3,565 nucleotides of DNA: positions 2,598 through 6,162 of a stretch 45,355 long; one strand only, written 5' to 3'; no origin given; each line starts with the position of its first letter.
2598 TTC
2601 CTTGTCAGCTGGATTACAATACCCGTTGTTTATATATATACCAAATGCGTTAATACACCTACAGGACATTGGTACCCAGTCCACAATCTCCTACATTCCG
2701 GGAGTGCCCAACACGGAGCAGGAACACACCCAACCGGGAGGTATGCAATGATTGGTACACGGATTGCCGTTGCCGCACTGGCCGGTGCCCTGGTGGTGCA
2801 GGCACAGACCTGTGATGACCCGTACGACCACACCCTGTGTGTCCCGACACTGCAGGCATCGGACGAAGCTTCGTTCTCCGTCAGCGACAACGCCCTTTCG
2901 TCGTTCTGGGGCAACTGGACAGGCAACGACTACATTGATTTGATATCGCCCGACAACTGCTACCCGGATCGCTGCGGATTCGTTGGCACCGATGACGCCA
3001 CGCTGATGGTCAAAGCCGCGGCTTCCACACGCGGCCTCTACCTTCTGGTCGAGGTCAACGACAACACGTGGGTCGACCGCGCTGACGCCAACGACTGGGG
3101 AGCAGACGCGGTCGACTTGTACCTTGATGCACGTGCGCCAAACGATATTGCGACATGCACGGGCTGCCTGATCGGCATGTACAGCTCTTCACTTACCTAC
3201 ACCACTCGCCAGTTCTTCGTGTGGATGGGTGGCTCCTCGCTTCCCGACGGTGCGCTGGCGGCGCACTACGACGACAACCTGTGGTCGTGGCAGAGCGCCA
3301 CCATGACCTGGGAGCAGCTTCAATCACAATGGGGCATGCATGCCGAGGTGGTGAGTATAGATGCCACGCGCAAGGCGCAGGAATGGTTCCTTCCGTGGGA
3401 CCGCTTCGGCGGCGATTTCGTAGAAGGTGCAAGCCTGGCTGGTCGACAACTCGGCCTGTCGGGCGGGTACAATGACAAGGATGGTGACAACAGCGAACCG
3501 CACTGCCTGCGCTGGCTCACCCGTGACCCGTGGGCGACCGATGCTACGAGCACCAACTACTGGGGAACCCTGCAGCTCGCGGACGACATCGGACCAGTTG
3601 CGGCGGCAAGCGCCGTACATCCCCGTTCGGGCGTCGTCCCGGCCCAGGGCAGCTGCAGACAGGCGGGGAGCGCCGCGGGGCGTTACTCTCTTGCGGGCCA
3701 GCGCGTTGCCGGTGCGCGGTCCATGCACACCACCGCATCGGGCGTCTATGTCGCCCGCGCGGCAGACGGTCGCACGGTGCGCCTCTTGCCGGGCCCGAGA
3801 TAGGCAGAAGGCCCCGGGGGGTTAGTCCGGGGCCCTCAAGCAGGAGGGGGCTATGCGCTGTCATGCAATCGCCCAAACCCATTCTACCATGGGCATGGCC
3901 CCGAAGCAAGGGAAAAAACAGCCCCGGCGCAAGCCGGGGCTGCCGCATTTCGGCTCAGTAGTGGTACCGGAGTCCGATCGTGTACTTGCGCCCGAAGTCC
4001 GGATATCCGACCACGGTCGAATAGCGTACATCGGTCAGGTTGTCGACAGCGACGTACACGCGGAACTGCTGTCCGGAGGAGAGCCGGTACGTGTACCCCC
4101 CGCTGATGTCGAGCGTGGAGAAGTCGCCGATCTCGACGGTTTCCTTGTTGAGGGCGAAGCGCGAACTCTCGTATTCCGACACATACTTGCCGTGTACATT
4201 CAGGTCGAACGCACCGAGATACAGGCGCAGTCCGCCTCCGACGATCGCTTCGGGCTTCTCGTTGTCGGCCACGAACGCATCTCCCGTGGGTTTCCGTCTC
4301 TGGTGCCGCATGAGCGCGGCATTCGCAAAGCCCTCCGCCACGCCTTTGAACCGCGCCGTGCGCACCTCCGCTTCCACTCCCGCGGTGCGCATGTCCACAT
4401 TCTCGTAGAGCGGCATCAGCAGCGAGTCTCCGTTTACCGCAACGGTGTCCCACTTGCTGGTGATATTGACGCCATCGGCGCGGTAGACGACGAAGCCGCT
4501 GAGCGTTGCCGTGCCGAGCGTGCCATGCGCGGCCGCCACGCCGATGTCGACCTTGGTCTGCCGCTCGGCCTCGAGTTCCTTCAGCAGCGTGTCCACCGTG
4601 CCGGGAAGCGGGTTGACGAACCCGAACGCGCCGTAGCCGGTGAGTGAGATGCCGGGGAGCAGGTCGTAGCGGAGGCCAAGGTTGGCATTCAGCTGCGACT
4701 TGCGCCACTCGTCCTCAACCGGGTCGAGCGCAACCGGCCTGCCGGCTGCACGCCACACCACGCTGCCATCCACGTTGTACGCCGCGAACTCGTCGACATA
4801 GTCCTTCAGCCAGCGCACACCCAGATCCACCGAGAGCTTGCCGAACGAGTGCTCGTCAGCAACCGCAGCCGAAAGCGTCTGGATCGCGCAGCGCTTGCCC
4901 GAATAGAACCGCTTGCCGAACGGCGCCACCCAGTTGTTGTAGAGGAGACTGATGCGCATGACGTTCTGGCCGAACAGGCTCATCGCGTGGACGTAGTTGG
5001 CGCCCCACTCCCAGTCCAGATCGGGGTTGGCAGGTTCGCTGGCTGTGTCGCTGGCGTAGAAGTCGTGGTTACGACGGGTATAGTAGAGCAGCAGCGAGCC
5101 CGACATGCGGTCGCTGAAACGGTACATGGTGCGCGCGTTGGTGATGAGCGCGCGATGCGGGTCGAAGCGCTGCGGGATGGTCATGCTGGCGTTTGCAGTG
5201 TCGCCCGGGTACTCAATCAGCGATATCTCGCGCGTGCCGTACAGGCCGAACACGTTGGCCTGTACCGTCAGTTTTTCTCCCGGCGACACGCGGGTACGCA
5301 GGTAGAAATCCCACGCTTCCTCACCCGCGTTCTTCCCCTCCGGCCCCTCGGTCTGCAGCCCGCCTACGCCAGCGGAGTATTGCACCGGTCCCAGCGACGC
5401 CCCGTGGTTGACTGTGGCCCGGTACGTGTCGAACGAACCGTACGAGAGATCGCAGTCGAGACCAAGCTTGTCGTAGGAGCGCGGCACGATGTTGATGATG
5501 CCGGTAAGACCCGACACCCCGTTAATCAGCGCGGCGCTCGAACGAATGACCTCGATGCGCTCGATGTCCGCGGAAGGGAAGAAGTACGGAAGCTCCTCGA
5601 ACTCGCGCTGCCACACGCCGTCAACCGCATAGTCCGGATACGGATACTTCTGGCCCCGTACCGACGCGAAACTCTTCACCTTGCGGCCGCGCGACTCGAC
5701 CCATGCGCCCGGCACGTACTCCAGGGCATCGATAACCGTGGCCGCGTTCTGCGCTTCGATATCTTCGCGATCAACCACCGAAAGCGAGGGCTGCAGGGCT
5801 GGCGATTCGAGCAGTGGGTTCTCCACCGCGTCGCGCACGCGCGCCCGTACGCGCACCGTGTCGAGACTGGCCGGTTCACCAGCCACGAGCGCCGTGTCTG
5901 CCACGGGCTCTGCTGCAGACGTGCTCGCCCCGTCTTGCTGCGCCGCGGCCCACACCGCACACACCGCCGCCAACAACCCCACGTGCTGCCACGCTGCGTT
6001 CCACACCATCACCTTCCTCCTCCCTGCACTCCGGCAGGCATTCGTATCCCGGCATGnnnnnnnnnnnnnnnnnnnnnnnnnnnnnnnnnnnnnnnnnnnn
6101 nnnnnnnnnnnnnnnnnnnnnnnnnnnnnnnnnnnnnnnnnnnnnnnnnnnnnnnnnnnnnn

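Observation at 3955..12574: Seven-gene co-directional envelope cluster: Cys-motif anchored protein + 2 FtsX permeases + ATPase + ECF sigma + beta-propeller anti-sigma + TonB receptor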

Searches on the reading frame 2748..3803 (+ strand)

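Call 74: search_protein_families(library=pfam, proteins=[window:2748-3803:+], max_evalue=0.0001)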
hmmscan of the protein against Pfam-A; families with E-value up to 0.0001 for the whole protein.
window:2748-3803:+ (351 aa): 1 family
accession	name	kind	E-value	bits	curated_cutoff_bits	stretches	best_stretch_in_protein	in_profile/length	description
PF06452.16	CBM9_1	-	5.6e-06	26.8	23.4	0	82-129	29-75/185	Carbohydrate family 9 binding domain-like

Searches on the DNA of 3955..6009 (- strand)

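Call 105: search_rna_families(sources=[L102, L113, L117, L119, L125, L158, L165, L105, L100, L122], threshold=gathering)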
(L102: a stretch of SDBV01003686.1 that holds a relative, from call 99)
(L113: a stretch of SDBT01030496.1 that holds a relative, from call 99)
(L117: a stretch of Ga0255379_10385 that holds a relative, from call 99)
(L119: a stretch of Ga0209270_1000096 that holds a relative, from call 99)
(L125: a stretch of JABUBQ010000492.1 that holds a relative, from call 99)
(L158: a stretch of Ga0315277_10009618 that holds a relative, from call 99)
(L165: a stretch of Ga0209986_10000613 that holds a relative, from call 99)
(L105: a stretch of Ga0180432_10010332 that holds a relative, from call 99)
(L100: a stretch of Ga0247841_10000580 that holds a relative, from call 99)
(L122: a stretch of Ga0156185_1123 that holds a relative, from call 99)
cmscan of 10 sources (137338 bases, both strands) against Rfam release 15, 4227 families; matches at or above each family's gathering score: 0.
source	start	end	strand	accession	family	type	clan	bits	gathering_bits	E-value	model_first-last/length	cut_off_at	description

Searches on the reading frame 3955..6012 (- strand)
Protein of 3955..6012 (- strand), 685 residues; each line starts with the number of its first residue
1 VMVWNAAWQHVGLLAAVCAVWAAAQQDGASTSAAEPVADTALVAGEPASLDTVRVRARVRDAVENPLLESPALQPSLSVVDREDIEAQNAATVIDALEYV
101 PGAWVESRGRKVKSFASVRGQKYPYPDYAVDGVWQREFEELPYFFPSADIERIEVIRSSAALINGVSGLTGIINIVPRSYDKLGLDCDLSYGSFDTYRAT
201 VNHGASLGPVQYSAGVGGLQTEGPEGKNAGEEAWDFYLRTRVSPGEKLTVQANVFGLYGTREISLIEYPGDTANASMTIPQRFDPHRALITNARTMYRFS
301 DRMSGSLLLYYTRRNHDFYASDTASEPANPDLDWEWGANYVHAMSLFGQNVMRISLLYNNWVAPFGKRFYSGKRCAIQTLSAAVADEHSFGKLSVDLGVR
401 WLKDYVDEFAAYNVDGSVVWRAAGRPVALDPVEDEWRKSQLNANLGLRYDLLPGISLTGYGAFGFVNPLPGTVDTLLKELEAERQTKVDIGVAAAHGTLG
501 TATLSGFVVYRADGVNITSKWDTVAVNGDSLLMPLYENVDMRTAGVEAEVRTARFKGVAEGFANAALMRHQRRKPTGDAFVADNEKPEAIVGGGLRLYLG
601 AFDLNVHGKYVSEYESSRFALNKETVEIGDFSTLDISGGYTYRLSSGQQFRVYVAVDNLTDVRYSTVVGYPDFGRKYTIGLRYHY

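Call 3: search_protein_families(library=pfam, proteins=[window:3955-6012:-], max_evalue=0.01)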
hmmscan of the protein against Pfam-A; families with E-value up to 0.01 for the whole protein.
window:3955-6012:- (685 aa): 1 family
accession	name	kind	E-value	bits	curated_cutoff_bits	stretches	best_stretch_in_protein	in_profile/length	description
PF07715.20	Plug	-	9.8e-17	61.9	23.9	1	76-171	8-106/107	TonB-dependent Receptor Plug Domain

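Call 4: search_protein_families(library=ncbifam, proteins=[window:3955-6012:-], max_evalue=0.01)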
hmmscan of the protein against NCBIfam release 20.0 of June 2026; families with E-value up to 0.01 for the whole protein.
window:3955-6012:- (685 aa): 19 families
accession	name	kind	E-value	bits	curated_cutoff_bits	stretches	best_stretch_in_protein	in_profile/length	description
TIGR01783.1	TonB-siderophor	subfamily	5.1e-22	78.2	223.5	2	76-208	5-139/649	TonB-dependent siderophore receptor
TIGR01785.1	TonB-hemin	subfamily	1.8e-16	59.8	316.85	2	52-175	3-126/677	TonB-dependent heme/hemoglobin receptor family protein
TIGR01779.1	TonB-B12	equivalog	1.2e-15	57.1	599.7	2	76-230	48-208/614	TonB-dependent vitamin B12 receptor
NF007926.1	PRK10641.1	equivalog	3.6e-11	42.3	836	2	76-202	47-179/617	TonB-dependent vitamin B12 receptor BtuB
TIGR01786.1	TonB-hemlactrns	subfamily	1.2e-09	37.1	323.75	1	74-175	22-131/719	TonB-dependent hemoglobin/transferrin/lactoferrin family receptor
NF010010.0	PRK13483.1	equivalog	8e-09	34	927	1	49-179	32-164/660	ligand-gated channel protein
NF010650.0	PRK14049.1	equivalog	1.5e-08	33.3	904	1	20-203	28-214/729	ferrioxamine B receptor precursor protein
NF007478.2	PRK10064.1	equivalog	3.7e-07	28.8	745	1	48-179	28-159/663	catecholate siderophore receptor CirA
NF010038.0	PRK13513.1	equivalog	5.1e-07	28.6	942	1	75-181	54-168/659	ligand-gated channel protein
NF007465.0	PRK10044.1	equivalog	2.2e-06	26.2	803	1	64-178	73-187/726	ferrichrome porin FhuA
NF010011.0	PRK13484.1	equivalog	5.2e-06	25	1197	1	75-193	49-174/682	IreA family TonB-dependent siderophore receptor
NF010012.0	PRK13486.1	equivalog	2.3e-05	23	924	1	75-179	44-159/696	TonB-dependent receptor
NF049944.1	TonB_dep_PUIUD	equivalog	2.3e-05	22.9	850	1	538-676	542-677/686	TonB-dependent receptor, PUIUD motif-type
NF049946.1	TonB_dep_CU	exception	2.5e-05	22.8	700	0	146-217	139-214/683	TonB-dependent receptor, CU motif-type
NF053590.1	TonB_dep_TOL0244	equivalog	0.00031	19.5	645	1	148-208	110-170/604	TOL_0244 family TonB-dependent receptor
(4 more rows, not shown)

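Call 66: search_solved_structures(query=window:3955-6012:-, max_evalue=0.001)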
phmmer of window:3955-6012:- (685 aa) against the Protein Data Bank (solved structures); distinct sequences matched with E-value up to 0.001: 8.
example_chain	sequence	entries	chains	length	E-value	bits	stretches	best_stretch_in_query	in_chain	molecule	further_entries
1nqf_A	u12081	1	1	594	1.5e-08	36.6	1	70-197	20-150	Vitamin B12 receptor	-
2hdf_A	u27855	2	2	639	7e-06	27.8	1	61-179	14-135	Colicin I receptor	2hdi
9nn6_A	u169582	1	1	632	8.4e-06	27.5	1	62-179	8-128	Colicin I receptor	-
9dhe_A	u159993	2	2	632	1.2e-05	27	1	76-182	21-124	TonB-dependent receptor | Outer membrane heme/hemoglobin receptor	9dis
9dir_B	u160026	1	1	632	1.6e-05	26.6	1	76-182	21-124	Outer membrane heme/hemoglobin receptor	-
3fhh_A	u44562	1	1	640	2.3e-05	26.1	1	76-182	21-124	Outer membrane heme receptor ShuA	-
9gbc_A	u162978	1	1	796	5.2e-05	24.9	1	90-206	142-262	TonB-linked outer membrane receptor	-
3qlb_A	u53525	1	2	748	0.00069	21.2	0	72-202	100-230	Enantio-pyochelin receptor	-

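Call 99: find_related_loci(query=A4, collection=metagenome_contigs, flank=10000)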
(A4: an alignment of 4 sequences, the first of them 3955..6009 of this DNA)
Query A4 (684 aa) in metagenome_contigs; peptide patterns used: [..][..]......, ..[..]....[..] (x = any residue, [..] = any of these).
280 stretches matched a pattern; 145 encode a relative of the query (tblastn E <= 1e-3); the best 80 are kept; 80 distinct loci.
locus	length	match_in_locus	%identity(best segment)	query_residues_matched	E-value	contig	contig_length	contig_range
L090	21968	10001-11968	42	1-681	1e-171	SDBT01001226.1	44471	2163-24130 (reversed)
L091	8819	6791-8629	44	57-681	5e-165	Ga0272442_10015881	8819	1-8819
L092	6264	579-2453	43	39-681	1e-164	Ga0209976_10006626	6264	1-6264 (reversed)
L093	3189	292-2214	42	16-684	9e-171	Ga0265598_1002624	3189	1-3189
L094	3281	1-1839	44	59-684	1e-169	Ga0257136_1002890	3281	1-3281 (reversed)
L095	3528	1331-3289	42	19-681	2e-166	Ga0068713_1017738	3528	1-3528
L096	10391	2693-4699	40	17-684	6e-159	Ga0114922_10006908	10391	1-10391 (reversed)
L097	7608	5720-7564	43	56-684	4e-157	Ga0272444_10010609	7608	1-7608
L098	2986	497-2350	42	59-684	5e-161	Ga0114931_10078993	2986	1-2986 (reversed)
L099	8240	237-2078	40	57-680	5e-152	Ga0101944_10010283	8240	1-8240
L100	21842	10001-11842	40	57-680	1e-151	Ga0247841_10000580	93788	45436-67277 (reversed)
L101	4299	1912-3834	41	27-684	3e-155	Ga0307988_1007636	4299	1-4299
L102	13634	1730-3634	40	38-684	1e-149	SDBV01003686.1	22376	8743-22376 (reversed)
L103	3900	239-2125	41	49-684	2e-154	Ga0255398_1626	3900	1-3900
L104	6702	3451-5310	39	49-680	2e-149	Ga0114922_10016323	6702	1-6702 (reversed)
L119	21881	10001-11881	39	48-681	2e-143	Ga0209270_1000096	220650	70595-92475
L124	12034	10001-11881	38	34-674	2e-142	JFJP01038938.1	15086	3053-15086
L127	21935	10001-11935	38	31-684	3e-142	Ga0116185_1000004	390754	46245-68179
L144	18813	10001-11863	38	49-681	5e-136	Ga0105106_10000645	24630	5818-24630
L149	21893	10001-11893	38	42-684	8e-134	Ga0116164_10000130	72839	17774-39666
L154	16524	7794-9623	39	60-684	5e-133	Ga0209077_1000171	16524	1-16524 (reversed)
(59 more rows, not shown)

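Call 107: search_protein_families(library=pfam, proteins=[L154:9653-11110:-, L127:134-1165:-, L124:951-2009:-, L149:2368-3075:-, L144:6011-9721:-, L119:4866-9500:+], max_evalue=0.001)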
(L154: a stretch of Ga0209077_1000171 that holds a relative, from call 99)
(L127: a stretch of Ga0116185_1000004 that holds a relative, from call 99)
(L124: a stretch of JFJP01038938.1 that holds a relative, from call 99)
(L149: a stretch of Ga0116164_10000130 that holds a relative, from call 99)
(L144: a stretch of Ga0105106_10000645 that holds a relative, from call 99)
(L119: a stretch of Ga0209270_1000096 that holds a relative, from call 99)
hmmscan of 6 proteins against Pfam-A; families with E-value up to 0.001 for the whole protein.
L154:9653-11110:- (486 aa): 3 families
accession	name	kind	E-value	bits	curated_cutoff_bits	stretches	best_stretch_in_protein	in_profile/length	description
PF00884.28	Sulfatase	-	1.2e-44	153.2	25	1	43-382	1-300/301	Sulfatase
PF16347.10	SGSH_C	-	1.2e-08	35.7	29.3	1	331-466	1-148/154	N-sulphoglucosamine sulphohydrolase, C-terminal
PF01663.27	Phosphodiest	-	8.9e-08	32.5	23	1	67-328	19-221/342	Type I phosphodiesterase / nucleotide pyrophosphatase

L127:134-1165:- (344 aa): 15 families
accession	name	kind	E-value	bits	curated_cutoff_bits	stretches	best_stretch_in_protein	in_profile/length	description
PF07992.20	Pyr_redox_2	-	9.1e-19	68.4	26.1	2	5-114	141-238/291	Pyridine nucleotide-disulphide oxidoreductase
PF03486.20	HI0933_like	-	8.1e-14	52.1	50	2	45-112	95-163/244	HI0933-like protein Rossmann domain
PF13738.12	Pyr_redox_3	-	1.7e-12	47.7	30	1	5-114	163-268/305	Pyridine nucleotide-disulphide oxidoreductase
PF01134.28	GIDA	-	4.1e-09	36.4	22.1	1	8-37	1-30/391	Glucose inhibited division protein A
PF13450.12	NAD_binding_8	-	1.7e-08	35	21.9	1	11-68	1-51/68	NAD(P)-binding Rossmann-like domain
PF01266.30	DAO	-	4.8e-08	33.3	27.9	1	9-42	2-35/353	FAD dependent oxidoreductase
PF00070.33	Pyr_redox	-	3.3e-07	31.2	22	1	9-39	2-32/82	Pyridine nucleotide-disulphide oxidoreductase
PF12831.13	FAD_oxidored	-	1.3e-06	28.5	27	1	8-47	1-40/416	FAD dependent oxidoreductase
PF00890.30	FAD_binding_2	-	4.3e-05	23.3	20.4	1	9-45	2-38/414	FAD binding domain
PF01593.30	Amino_oxidase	-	7.3e-05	22.7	19.8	0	17-49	2-34/443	Flavin containing amine oxidoreductase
PF01494.25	FAD_binding_3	-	0.00017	21.4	22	1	8-42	3-37/349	FAD binding domain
PF01262.27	AlaDh_PNT_C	-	0.0003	20.7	23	1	7-47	29-69/214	Alanine dehydrogenase/PNT, C-terminal domain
PF01946.23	Thi4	-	0.0004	20.1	26.2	1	6-45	17-57/235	Thi4 family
PF05834.18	Lycopene_cycl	-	0.00057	19.5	23.4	0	9-63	2-59/380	Lycopene cyclase protein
PF13241.12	NAD_binding_7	-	0.00069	20.6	22.1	0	1-48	2-41/104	Putative NAD(P)-binding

L124:951-2009:- (353 aa): 2 families
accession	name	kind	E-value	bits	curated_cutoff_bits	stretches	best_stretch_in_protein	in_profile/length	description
PF02754.22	CCG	-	6.1e-10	39.5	20.6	1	178-268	4-84/85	Cysteine-rich domain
PF18639.7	Longin_2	-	0.00093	19.6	27.3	0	74-139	67-127/159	Yeast longin domain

L149:2368-3075:- (236 aa): 6 families
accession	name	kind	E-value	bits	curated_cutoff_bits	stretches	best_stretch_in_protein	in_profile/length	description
PF13183.11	Fer4_8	-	7.3e-11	42.9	27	1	18-81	2-67/68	4Fe-4S dicluster domain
PF13534.11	Fer4_17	-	9.9e-09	36.1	22.2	1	20-81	1-59/61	4Fe-4S dicluster domain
PF13187.11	Fer4_9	-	1.6e-07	31.6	27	1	20-81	1-50/52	4Fe-4S dicluster domain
PF13237.11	Fer4_10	-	1.9e-06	28.1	25.5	1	18-79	6-53/53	4Fe-4S dicluster domain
PF13484.11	Fer4_16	-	4.3e-06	27.8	30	0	21-80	2-65/66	4Fe-4S double cluster binding domain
PF12838.12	Fer4_7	-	1.2e-05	26.1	27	1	21-81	2-51/52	4Fe-4S dicluster domain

L144:6011-9721:- (1237 aa): 5 families
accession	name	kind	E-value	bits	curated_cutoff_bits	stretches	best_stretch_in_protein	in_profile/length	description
PF13360.13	PQQ_2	-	4.6e-25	89.1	27.6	1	62-158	15-104/233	Outer membrane protein assembly factor BamB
PF11721.14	Malectin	-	1.5e-10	41.8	23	1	1150-1224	74-149/163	Malectin domain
PF13570.13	Beta-prop_ACSF4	-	1.9e-08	34.6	133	1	95-154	70-131/329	Beta-alanine-activating enzyme, beta-propeller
PF01011.28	PQQ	-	1.1e-06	28.1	26.7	0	48-114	26-85/595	Glucose/ethanol/alcohol dehydrogenase, beta-propeller domain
PF12819.13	Malectin_like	-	6.8e-05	22.7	24.5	1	1135-1229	229-328/331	Malectin-like domain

L119:4866-9500:+ (1545 aa): 10 families
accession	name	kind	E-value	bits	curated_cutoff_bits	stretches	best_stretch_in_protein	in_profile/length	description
PF13360.13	PQQ_2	-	5.8e-26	92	27.6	2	117-360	2-226/233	Outer membrane protein assembly factor BamB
PF13570.13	Beta-prop_ACSF4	-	1.2e-16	61.5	133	1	114-177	67-132/329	Beta-alanine-activating enzyme, beta-propeller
PF13847.12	Methyltransf_31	-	5.8e-12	45.9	27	1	547-644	11-113/145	Methyltransferase domain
PF13649.12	Methyltransf_25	-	1.7e-10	41.9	27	1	546-636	4-97/97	Methyltransferase domain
PF01011.28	PQQ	-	5.5e-10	39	26.7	0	141-230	50-136/595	Glucose/ethanol/alcohol dehydrogenase, beta-propeller domain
PF08241.18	Methyltransf_11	-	2.6e-09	38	21.2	1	547-639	4-94/95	Methyltransferase domain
PF08242.18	Methyltransf_12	-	4e-06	27.9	30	1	547-636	4-96/98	Methyltransferase domain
PF11721.14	Malectin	-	1.6e-05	25.4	23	1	1322-1404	71-152/163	Malectin domain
PF02353.26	CMAS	-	6.8e-05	22.7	27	1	529-652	51-175/273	Mycolic acid cyclopropane synthetase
PF01209.24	Ubie_methyltran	-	0.00032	20.6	20.1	1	542-646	50-157/233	ubiE/COQ5 methyltransferase family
